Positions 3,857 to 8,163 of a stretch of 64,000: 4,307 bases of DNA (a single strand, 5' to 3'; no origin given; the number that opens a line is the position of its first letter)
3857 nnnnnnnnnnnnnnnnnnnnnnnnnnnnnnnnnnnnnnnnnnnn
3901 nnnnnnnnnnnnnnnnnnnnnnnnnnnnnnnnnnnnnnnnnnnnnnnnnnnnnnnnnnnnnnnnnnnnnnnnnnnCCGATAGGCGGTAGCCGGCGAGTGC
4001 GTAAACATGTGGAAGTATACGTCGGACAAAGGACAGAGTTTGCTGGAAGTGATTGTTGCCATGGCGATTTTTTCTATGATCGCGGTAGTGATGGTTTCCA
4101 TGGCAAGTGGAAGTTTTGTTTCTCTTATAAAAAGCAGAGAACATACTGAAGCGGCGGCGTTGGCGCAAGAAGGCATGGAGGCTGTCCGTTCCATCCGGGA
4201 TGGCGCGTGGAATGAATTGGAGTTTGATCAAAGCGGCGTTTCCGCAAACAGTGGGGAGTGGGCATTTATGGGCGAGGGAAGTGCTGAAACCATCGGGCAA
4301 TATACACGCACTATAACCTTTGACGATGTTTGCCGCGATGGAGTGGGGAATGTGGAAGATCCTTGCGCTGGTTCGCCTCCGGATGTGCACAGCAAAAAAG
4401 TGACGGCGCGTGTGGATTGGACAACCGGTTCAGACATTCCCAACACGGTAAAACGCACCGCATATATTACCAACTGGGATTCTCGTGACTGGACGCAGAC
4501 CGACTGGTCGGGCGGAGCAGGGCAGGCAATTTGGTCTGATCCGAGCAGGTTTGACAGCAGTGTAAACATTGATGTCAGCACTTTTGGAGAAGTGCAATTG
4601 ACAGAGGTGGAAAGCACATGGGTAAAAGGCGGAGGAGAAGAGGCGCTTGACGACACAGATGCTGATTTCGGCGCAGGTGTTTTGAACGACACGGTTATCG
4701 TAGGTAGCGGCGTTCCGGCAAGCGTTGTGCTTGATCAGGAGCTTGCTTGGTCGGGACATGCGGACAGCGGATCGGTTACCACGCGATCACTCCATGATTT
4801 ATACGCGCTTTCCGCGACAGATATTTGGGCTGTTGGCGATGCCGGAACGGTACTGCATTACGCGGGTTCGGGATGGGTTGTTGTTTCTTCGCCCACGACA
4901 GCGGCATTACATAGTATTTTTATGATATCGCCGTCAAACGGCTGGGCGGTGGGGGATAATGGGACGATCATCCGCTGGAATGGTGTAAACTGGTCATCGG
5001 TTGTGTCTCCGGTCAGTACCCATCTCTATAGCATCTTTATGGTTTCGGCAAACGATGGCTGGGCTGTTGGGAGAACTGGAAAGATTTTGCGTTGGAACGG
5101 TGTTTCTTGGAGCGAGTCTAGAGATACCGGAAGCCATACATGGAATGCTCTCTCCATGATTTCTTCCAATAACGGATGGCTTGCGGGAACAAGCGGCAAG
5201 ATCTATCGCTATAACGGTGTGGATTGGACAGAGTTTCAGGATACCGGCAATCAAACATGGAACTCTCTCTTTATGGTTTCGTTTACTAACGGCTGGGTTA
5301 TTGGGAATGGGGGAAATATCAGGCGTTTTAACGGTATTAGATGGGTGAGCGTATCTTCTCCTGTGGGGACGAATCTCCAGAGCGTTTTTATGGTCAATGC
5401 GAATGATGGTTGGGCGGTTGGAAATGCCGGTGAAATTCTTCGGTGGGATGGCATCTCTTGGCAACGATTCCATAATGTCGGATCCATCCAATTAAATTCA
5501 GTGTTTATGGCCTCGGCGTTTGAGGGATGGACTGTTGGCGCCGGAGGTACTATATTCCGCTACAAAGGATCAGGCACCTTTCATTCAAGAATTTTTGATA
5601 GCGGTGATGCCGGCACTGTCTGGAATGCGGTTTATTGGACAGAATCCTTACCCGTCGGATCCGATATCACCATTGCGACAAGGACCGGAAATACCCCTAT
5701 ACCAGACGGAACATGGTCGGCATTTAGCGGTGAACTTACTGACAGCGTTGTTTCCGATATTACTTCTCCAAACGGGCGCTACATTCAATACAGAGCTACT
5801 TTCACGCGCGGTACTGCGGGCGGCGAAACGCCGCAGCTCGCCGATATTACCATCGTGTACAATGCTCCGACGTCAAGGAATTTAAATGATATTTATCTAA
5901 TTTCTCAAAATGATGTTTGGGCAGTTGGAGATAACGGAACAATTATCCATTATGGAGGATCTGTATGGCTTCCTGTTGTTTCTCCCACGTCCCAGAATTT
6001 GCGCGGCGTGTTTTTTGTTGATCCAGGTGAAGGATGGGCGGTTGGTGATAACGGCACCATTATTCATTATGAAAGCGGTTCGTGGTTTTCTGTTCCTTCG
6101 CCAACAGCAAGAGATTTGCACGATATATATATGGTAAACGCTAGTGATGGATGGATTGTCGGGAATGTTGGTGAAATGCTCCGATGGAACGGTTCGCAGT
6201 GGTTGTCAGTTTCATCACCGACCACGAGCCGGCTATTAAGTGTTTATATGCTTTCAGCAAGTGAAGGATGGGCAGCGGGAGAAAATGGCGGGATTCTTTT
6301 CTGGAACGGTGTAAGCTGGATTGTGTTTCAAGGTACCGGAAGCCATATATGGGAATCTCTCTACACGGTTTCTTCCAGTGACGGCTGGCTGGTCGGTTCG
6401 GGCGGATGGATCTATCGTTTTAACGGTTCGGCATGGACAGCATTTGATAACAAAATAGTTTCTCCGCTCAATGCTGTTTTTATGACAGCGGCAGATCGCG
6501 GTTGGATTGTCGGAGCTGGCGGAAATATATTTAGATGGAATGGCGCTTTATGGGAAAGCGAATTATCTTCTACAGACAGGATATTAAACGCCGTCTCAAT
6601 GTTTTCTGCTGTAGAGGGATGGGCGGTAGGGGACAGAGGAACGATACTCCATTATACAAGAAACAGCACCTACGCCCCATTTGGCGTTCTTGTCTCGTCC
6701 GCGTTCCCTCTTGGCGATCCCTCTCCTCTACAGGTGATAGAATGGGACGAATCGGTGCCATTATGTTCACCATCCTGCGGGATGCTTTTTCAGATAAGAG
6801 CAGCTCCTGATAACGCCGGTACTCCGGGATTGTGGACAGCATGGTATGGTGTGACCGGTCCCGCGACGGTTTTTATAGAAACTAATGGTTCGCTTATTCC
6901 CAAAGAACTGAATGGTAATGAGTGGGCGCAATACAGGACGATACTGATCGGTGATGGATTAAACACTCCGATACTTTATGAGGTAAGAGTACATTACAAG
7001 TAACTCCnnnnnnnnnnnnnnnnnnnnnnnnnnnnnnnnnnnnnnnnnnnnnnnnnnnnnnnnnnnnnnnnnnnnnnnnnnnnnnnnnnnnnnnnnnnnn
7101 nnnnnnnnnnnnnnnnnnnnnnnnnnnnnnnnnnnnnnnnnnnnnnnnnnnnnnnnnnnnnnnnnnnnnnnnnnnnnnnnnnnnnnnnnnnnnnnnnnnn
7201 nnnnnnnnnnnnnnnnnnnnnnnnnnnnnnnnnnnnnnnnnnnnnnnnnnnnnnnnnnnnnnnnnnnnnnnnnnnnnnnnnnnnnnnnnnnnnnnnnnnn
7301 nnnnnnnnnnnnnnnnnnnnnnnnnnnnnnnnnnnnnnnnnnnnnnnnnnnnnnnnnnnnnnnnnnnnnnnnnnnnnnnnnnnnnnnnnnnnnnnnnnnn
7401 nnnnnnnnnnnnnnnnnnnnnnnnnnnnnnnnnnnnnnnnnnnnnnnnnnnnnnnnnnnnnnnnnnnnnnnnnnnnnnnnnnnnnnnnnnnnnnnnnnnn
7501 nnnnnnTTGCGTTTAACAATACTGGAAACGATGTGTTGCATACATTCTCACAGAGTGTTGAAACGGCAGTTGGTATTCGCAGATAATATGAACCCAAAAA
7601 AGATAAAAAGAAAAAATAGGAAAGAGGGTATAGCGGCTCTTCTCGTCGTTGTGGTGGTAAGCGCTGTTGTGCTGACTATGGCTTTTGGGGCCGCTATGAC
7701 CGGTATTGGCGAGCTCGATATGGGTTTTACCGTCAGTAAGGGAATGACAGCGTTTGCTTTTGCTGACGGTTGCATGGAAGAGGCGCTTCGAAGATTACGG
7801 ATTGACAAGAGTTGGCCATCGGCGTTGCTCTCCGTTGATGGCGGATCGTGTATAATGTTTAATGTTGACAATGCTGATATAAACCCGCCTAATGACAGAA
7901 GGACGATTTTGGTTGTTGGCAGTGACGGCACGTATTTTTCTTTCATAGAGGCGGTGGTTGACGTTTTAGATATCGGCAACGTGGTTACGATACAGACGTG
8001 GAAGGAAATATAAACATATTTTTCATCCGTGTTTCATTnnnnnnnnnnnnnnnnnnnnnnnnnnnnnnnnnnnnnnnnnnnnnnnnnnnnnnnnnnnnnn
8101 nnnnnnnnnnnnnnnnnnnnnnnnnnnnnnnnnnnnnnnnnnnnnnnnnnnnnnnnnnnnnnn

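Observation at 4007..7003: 998-aa pilin-like protein carrying two seven-bladed beta-propellers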

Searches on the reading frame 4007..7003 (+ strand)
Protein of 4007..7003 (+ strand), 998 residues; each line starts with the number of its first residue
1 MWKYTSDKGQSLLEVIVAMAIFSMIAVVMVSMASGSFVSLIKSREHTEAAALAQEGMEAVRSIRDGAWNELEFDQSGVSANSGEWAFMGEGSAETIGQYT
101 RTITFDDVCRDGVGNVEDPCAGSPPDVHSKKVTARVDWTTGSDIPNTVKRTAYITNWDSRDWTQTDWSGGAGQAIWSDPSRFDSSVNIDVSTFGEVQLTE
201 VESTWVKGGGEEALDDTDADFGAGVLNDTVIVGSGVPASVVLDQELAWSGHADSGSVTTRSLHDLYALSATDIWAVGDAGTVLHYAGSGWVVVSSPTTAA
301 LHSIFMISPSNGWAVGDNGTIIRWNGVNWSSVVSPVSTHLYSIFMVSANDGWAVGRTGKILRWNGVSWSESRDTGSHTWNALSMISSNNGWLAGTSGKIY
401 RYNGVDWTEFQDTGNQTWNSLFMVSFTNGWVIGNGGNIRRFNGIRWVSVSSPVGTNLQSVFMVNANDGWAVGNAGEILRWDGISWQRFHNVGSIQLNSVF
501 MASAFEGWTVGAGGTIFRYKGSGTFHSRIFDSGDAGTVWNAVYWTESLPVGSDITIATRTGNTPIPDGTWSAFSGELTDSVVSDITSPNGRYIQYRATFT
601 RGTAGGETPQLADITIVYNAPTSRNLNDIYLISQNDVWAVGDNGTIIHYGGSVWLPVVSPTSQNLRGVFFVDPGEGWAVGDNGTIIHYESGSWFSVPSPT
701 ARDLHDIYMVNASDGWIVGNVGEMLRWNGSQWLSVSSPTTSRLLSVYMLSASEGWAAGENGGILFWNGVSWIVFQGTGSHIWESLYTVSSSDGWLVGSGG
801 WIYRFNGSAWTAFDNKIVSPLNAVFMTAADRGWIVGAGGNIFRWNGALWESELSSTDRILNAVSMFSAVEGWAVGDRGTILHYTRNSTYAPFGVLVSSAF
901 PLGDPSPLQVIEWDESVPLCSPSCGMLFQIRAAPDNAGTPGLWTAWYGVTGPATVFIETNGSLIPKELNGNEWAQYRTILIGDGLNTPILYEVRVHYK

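Call 5: search_protein_families(library=pfam, proteins=[window:4007-7003:+], max_evalue=0.1)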
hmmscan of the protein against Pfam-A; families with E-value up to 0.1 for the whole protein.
window:4007-7003:+ (998 aa): 2 families
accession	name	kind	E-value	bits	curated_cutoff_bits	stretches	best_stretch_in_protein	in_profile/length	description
PF14870.12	PSII_BNR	-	2.8e-21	76.5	27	4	622-688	232-302/303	Photosynthesis system II assembly factor YCF48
PF07963.17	N_methyl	-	3.5e-05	23.6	21.2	1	7-29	4-26/27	Prokaryotic N-terminal methylation motif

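Call 7: search_solved_structures(query=window:4007-7003:+, max_evalue=1, show_alignments=1)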
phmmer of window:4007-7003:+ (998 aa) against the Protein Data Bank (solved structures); distinct sequences matched with E-value up to 1: 5.
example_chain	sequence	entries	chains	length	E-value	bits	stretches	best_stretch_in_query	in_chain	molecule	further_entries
5ojp_A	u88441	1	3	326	2e-07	32.6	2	288-371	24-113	Ycf48-like protein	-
2xbg_A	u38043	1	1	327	2e-07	32.6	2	288-371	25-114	YCF48-LIKE PROTEIN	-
5ojr_A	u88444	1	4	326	2.3e-07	32.3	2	288-371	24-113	Ycf48-like protein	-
5oj5_A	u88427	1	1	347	3.9e-07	31.6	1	289-371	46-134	Ycf48-like protein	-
9ya3_H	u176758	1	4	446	6.2e-06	27.6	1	347-448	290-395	TLAP2 (thioredoxin-like associated protein), TGME49_232130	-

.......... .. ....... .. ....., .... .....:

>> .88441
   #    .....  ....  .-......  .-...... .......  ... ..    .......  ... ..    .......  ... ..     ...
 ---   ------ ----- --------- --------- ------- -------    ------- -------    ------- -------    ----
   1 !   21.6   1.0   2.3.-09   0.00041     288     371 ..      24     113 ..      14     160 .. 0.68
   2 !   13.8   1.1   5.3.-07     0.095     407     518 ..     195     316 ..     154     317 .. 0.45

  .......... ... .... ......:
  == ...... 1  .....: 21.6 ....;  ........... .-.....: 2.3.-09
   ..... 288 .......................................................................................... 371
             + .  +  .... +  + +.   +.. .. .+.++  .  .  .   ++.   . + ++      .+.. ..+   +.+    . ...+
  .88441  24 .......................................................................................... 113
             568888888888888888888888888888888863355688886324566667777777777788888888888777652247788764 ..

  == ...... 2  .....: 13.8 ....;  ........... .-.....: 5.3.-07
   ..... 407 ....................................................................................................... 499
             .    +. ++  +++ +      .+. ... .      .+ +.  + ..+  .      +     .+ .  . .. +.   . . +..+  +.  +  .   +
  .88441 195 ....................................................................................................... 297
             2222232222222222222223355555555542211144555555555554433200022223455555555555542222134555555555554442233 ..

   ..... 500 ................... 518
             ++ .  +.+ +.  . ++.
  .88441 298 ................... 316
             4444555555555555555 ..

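Call 8: search_protein_families(library=ncbifam, proteins=[window:4007-7003:+], max_evalue=0.1)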
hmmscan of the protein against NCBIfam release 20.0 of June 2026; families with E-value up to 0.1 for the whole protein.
window:4007-7003:+ (998 aa): 6 families
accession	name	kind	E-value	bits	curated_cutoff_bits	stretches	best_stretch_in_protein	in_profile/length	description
NF010237.0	PRK13684.1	equivalog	5.5e-20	71.6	326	3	622-690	258-330/334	photosynthesis system II assembly factor Ycf48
NF041013.1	T4P_ComGE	equivalog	3e-05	24.1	49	1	8-58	4-54/83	competence type IV pilus minor pilin ComGE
TIGR01707.1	gspI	equivalog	0.00067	20.1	44.35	1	9-55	1-47/101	type II secretion system minor pseudopilin GspI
TIGR02532.1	IV_pilin_GFxxxE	domain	0.0055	16.5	16.3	1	11-29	5-23/24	prepilin-type N-terminal cleavage/methylation domain-containing protein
NF047828.1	T3SSXpsI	equivalog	0.0062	16.6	150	1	8-59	2-53/132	type II secretion system protein XpsI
NF007848.0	PRK10557.1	equivalog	0.058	12.7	120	1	5-29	8-32/192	prepilin peptidase-dependent protein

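Call 9: find_homologous_proteins(query=window:4007-7003:+)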
Query window:4007-7003:+ (998 aa): 1946 proteins with E <= 0.001 among 8000 candidates; the best 120 are listed.
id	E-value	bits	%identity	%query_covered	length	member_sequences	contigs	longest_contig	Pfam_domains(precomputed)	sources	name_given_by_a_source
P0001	0.0e+0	2279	100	100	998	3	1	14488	PF14870.13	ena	-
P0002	0.0e+0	1321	39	80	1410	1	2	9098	PF14870.13,PF00346.25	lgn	-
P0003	0.0e+0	1186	46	67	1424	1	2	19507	PF12768.14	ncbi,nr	ncbi:MAG: hypothetical protein Q8R39_02730 [bacterium]|nr:hypothetical protein [bacterium] MDZ428447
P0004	0.0e+0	1160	40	67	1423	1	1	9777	-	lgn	-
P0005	0.0e+0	1106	34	81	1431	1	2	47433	-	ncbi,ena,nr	ncbi:hypothetical protein ISS03_01410 [Patescibacteria group bacterium]|nr:hypothetical protein [Pat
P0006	0.0e+0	1092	39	66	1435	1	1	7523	-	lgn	-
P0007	0.0e+0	1091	35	75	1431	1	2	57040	-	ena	-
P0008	0.0e+0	1051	45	100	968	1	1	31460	PF07963.18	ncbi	-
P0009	0.0e+0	1045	38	67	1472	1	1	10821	-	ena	-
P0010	0.0e+0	1026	30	99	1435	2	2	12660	-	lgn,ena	-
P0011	0.0e+0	1022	37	97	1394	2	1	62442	PF14870.13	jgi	-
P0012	0.0e+0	1017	46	100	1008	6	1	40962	-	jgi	-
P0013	9.1e-291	986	46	100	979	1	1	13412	PF14870.13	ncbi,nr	ncbi:hypothetical protein MYX07_03635 [Patescibacteria group bacterium AH-259-L07]|nr:hypothetical p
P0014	1.6e-289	981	32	75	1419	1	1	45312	PF14870.13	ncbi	-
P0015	2.5e-287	974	41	74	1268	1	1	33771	PF14870.13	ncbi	-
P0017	1.7e-284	965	47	100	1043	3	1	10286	PF14870.13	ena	-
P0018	1.6e-283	962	46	99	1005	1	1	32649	PF14870.13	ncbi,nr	ncbi:hypothetical protein MYX06_03195 [Patescibacteria group bacterium AH-259-L05]|nr:hypothetical p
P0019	1.1e-277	942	40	100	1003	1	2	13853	PF14870.13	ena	-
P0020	4.1e-276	937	35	99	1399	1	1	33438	PF14870.13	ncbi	-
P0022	3.0e-271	921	42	100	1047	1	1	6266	PF14870.13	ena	-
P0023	1.8e-270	918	44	100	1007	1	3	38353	PF14870.13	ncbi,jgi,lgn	-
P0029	7.1e-256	870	41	99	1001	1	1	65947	PF14870.13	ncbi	-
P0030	8.2e-253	860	35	84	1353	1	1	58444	PF14870.13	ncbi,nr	ncbi:hypothetical protein JW899_03080 [Candidatus Uhrbacteria bacterium]|nr:hypothetical protein [Ca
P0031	5.0e-251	854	33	99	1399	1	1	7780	PF14870.13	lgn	-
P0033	2.9e-248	845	37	75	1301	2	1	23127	PF14870.13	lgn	-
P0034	1.3e-245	836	36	74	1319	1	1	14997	PF14870.13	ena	-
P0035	1.3e-241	823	35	99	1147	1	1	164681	PF14870.13,PF05635.18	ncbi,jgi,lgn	-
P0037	2.4e-239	815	43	100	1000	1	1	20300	PF14870.13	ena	-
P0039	1.6e-238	813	33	99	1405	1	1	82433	PF14870.13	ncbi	-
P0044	1.0e-226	774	34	99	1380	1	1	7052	PF14870.13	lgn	-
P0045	3.6e-222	759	38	99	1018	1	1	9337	PF14870.13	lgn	-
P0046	1.1e-221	757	37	99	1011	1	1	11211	PF14870.13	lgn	-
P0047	2.1e-218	746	48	48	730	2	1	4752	PF14870.13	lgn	-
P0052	1.0e-209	717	38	99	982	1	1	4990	PF14870.13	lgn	-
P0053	5.0e-209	715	38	99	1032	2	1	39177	PF14870.13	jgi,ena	-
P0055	3.8e-207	709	37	99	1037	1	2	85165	PF14870.13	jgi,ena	jgi:type II secretory pathway pseudopilin PulG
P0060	9.6e-197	674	34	98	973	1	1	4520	PF14870.13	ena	-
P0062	1.9e-193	663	37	88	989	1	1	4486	PF14870.13,PF19565.5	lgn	-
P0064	4.7e-182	626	35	95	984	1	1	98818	PF14870.13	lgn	-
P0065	1.1e-177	611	31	100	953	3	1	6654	PF14870.13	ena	-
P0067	3.8e-172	593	36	99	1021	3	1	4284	PF14870.13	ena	-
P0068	1.5e-170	588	42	49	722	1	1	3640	PF14870.13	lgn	-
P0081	2.9e-147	511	36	61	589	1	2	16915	PF14870.13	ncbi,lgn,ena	ncbi:MAG: hypothetical protein AAB482_01850 [Patescibacteria group bacterium]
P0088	5.9e-141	490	39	47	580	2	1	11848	PF14870.13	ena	-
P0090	5.8e-139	483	32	62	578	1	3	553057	PF14870.13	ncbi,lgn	-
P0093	3.6e-131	457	33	60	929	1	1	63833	PF12768.14,PF14870.13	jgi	-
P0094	3.4e-129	451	34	61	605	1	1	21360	PF14870.13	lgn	-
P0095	5.6e-127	443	34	54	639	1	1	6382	PF14870.13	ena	-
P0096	8.3e-123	430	31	64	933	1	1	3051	PF14870.13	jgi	jgi:hypothetical protein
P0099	6.7e-121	423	40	56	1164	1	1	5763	PF14870.13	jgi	jgi:photosystem II stability/assembly factor-like uncharacterized protein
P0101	4.3e-120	421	32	63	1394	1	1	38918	PF14870.13,PF13620.13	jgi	jgi:photosystem II stability/assembly factor-like uncharacterized protein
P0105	1.2e-115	406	33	57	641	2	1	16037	PF14870.13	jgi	-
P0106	1.3e-115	406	31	59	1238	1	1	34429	PF02089.22,PF17963.8,PF02450.22,PF14870.13,PF07819.20,PF24096.3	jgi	jgi:photosystem II stability/assembly factor-like uncharacterized protein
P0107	2.5e-115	405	37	47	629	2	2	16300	PF14870.13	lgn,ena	-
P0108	7.8e-114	400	36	55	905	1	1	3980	PF14870.13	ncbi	-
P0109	2.7e-113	398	37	37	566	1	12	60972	PF14870.13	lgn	-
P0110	5.8e-113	397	33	64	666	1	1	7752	PF14870.13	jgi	jgi:hypothetical protein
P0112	2.7e-112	395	29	64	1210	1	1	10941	PF12768.14,PF14870.13,PF10708.15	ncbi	-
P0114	3.4e-111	391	33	57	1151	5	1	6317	PF14870.13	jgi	jgi:hypothetical protein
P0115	2.3e-108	382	27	59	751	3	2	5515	PF18962.8,PF14870.13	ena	-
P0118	1.1e-107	379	29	62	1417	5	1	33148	PF12768.14,PF14870.13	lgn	-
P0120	2.9e-107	378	28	62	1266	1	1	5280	PF14870.13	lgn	-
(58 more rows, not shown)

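Call 20: find_related_loci(query=A2, collection=genome_contigs, flank=10000)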
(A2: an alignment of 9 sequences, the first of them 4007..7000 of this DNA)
Query A2 (998 aa) in genome_contigs; peptide patterns used: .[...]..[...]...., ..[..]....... (x = any residue, [..] = any of these).
599 stretches matched a pattern (row limit reached: there are more); 248 encode a relative of the query (tblastn E <= 1e-3); the best 80 are kept; 80 distinct loci.
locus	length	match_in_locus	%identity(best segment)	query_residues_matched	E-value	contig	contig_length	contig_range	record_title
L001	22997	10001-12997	46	7-998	0e+0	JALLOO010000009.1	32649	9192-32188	Patescibacteria group bacterium AH-259-L05 AH-259-L05_NODE_9, whole genome shotgun sequence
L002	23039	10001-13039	41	1-998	0e+0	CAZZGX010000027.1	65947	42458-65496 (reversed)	MAG TPA_asm: uncultured Candidatus Saccharibacteria bacterium isolate binchicken_co203_608 genome assembly, contig: k141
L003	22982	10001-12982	40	8-998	0e+0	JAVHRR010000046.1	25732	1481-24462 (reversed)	MAG: Candidatus Paceibacterota bacterium isolate WB02no4_35_12 NODE_864_length_25732_cov_7.321104, whole genome shotgun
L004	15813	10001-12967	39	8-998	0e+0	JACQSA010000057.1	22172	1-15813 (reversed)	MAG: Candidatus Uhrbacteria bacterium isolate NC_groundwater_1373_Ag_S-0.2um_44_41 S_p2_S4_coassembly_k141_3870533, whol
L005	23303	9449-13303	40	8-998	9e-157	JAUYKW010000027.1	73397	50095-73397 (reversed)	MAG: bacterium isolate C24_metabat.bin.218 C24_k141_560796, whole genome shotgun sequence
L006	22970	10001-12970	39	7-998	0e+0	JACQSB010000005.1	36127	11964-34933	MAG: Candidatus Uhrbacteria bacterium isolate NC_groundwater_1374_Ag_S-0.2um_48_44 S_p2_S4_coassembly_k141_102891, whole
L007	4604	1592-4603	37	9-998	4e-138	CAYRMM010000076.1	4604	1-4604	MAG TPA_asm: uncultured Gammaproteobacteria bacterium isolate SRP093185_co1_214 genome assembly, contig: NODE_14112_leng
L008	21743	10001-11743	39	8-998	2e-122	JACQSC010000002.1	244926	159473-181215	MAG: Candidatus Uhrbacteria bacterium isolate NC_groundwater_1375_Ag_S-0.2um_48_664 S_p2_S4_coassembly_k141_56614, whole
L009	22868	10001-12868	45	3-998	0e+0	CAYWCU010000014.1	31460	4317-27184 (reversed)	MAG TPA_asm: uncultured Candidatus Saccharibacteria bacterium isolate binchicken_co132_51 genome assembly, contig: NODE_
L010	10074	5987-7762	40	1-998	2e-102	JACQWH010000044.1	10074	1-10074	MAG: Candidatus Uhrbacteria bacterium isolate NC_groundwater_1484_Ag_S-0.65um_49_37 S_p65_S5_coassembly_k141_2578614, wh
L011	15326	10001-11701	37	8-998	6e-95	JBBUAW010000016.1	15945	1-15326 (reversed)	MAG: Patescibacteria group bacterium isolate H43-bin015_1 H43_bin015_1_000000000016, whole genome shotgun sequence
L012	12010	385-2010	34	9-997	3e-94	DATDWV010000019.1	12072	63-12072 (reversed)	MAG TPA_asm: Patescibacteria group bacterium isolate SMAG_U8121 k141_1300045, whole genome shotgun sequence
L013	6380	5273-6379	46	6-883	5e-93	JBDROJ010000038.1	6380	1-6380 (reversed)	MAG: bacterium isolate MEGAHIT-group-1.947 k141_2537829, whole genome shotgun sequence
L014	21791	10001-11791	41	8-998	3e-87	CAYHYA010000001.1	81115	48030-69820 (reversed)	MAG TPA_asm: uncultured Candidatus Saccharibacteria bacterium isolate ERP119705_co17_149 genome assembly, contig: NODE_2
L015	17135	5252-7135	37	8-998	9e-83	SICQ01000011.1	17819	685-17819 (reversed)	MAG: Candidatus Ryanbacteria bacterium isolate Baikal-deep-G209 BACOMB-C15144, whole genome shotgun sequence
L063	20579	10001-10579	32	9-205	1e-20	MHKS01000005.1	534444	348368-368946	MAG: Candidatus Komeilibacteria bacterium RIFOXYD1_FULL_37_29 rifoxyd1_full_scaffold_8, whole genome shotgun sequence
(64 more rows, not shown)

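Call 34: search_protein_families(library=pfam, alignment_id=A3, max_evalue=0.001)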
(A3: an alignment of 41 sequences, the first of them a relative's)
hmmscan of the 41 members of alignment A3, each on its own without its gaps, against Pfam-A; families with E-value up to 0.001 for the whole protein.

A. member 1, L019:4562-7726:+ (1055 aa): 1 family
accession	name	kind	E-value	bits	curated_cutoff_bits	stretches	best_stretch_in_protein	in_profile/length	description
PF18705.7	DUF5643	-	9.4e-06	26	34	0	845-931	25-109/115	Family of unknown function (DUF5643)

B. families by the number of members that match (of 41 scanned): 14 families
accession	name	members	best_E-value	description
PF07963.17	N_methyl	24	3.4e-08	Prokaryotic N-terminal methylation motif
PF13385.13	Laminin_G_3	10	4.2e-40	Concanavalin A-like lectin/glucanases superfamily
PF08309.17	LVIVD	8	3.5e-73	LVIVD repeat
PF09826.15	Beta_propel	6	6.3e-11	Beta propeller domain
PF02210.31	Laminin_G_2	3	2.1e-07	Laminin G domain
PF00354.24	Pentaxin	3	1.7e-05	Pentaxin family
PF13313.11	DUF4082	2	2.2e-11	Domain of unknown function (DUF4082)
PF10102.14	DUF2341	2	3.9e-09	Domain of unknown function (DUF2341)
PF18705.7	DUF5643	2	9.4e-06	Family of unknown function (DUF5643)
PF00054.30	Laminin_G_1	2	2e-05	Laminin G domain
PF21959.2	DUF6923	1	2.8e-09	Repeat of unknown function (DUF6923)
PF07953.20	Toxin_R_bind_N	1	0.00013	Clostridium neurotoxin, N-terminal receptor binding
PF11954.13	DUF3471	1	0.00014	Domain of unknown function (DUF3471)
PF20164.4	GspA_SrpA_N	1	0.00055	GspA/SrpA SigLec-like domain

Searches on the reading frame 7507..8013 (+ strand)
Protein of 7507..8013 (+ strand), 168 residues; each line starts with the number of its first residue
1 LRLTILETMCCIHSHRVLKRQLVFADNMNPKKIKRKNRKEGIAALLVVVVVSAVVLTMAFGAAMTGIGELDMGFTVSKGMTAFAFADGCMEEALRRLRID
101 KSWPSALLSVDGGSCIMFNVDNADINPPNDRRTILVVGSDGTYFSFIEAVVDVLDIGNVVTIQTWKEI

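Call 5: search_protein_families(library=pfam, proteins=[window:7507-8013:+], max_evalue=0.1)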
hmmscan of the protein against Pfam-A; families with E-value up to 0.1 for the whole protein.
window:7507-8013:+ (168 aa): 1 family
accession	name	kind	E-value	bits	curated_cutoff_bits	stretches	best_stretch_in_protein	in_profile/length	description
PF03186.18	CobD_Cbib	-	0.041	13.6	34.4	1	11-96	17-102/282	CobD/Cbib protein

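Call 8: search_protein_families(library=ncbifam, proteins=[window:7507-8013:+], max_evalue=0.1)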
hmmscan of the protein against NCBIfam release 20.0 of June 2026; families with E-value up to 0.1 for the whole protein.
window:7507-8013:+ (168 aa): 0 families

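Call 68: search_protein_families(library=pfam, proteins=[window:7585-8010:+], max_evalue=10)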
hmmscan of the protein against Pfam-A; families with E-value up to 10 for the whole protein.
window:7585-8010:+ (142 aa): 0 families
